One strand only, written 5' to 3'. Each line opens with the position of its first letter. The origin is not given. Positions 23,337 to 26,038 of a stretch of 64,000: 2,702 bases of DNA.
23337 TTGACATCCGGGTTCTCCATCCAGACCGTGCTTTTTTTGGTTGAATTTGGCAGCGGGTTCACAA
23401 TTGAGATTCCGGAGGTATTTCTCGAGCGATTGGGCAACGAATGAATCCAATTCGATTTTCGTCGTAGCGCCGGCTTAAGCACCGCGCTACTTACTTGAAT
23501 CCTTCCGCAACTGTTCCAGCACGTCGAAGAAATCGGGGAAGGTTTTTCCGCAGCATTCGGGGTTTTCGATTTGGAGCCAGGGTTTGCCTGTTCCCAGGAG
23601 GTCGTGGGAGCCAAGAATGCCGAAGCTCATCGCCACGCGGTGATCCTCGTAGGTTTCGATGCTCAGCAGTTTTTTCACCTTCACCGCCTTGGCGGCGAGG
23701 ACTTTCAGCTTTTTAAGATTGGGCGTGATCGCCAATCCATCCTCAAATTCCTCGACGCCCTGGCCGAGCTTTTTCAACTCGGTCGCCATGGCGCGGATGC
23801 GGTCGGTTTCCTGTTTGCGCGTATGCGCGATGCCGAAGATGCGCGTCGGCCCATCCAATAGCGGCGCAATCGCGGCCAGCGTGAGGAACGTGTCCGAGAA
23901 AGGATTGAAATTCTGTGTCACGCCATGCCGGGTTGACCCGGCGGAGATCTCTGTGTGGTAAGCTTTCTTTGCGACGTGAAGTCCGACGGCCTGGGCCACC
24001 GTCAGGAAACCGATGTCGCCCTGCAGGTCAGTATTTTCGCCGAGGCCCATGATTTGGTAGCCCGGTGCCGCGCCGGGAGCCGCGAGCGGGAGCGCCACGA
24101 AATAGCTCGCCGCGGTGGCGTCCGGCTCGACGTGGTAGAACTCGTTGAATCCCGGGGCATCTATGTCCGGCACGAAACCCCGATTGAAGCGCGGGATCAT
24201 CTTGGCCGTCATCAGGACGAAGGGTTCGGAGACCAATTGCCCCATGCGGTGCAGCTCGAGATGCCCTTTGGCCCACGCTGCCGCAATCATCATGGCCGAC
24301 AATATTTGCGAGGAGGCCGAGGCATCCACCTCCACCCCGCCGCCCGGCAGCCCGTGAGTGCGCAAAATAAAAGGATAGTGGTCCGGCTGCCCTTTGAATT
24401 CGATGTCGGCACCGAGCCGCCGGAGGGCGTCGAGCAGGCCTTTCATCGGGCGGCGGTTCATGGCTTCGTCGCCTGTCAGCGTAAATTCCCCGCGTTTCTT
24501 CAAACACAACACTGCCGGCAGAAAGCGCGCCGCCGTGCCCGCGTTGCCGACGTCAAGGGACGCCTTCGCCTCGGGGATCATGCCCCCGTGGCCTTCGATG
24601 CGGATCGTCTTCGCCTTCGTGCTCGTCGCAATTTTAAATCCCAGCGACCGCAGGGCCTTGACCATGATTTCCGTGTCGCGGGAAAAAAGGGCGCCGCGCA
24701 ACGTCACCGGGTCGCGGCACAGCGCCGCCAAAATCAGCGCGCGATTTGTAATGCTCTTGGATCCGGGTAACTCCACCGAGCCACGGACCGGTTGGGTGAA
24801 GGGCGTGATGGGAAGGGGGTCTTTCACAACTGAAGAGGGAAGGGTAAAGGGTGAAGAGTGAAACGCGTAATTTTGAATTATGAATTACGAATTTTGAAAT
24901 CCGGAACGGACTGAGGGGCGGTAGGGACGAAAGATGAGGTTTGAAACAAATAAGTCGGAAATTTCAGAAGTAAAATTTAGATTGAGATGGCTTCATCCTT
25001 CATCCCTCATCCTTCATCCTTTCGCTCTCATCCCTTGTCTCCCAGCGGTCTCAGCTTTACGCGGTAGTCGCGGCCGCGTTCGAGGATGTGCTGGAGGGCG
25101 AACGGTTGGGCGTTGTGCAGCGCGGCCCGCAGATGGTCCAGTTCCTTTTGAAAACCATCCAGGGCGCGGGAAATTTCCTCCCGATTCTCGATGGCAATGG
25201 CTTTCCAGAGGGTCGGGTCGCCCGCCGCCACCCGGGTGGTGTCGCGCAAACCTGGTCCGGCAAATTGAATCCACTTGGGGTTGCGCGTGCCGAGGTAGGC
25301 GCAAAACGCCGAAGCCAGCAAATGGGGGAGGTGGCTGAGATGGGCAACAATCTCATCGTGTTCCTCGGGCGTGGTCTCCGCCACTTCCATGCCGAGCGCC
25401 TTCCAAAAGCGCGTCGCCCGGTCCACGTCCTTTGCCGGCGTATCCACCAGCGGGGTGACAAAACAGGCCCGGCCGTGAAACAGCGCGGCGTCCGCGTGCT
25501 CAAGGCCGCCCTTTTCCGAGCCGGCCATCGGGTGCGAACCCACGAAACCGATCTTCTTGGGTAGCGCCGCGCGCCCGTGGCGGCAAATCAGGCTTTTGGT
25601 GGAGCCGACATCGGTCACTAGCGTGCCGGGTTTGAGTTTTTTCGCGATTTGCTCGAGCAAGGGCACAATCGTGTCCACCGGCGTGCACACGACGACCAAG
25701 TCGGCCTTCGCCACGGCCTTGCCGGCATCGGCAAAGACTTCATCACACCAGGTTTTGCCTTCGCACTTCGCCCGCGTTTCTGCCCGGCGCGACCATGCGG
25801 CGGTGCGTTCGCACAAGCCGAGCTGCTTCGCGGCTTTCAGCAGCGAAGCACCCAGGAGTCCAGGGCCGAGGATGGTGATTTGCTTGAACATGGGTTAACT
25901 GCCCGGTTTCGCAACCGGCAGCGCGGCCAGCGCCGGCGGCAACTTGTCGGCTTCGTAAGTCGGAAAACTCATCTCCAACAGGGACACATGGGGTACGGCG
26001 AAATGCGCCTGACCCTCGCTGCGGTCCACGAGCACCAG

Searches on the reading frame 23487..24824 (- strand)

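Call 64: search_protein_families(library=pfam, proteins=[window:23487-24824:-], max_evalue=0.0001)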
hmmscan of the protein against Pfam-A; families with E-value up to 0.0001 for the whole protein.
window:23487-24824:- (445 aa): 1 family
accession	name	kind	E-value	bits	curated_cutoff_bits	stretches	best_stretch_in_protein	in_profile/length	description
PF00275.25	EPSP_synthase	-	5.4e-87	292.6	22.8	1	11-436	5-417/417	EPSP synthase (3-phosphoshikimate 1-carboxyvinyltransferase)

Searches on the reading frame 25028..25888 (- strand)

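Call 64: search_protein_families(library=pfam, proteins=[window:25028-25888:-], max_evalue=0.0001)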
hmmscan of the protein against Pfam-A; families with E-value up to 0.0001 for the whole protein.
window:25028-25888:- (286 aa): 3 families
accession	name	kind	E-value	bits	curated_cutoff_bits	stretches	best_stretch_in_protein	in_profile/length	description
PF02153.23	PDH_N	-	2.4e-28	99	26.5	1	47-169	32-152/154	Prephenate dehydrogenase, nucleotide-binding domain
PF20463.3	PDH_C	-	2e-23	83.1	22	1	173-268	1-99/102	Prephenate dehydrogenase, dimerization domain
PF03807.23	F420_oxidored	-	8.4e-07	29.9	21.6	1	3-94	1-91/94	NADP oxidoreductase coenzyme F420-dependent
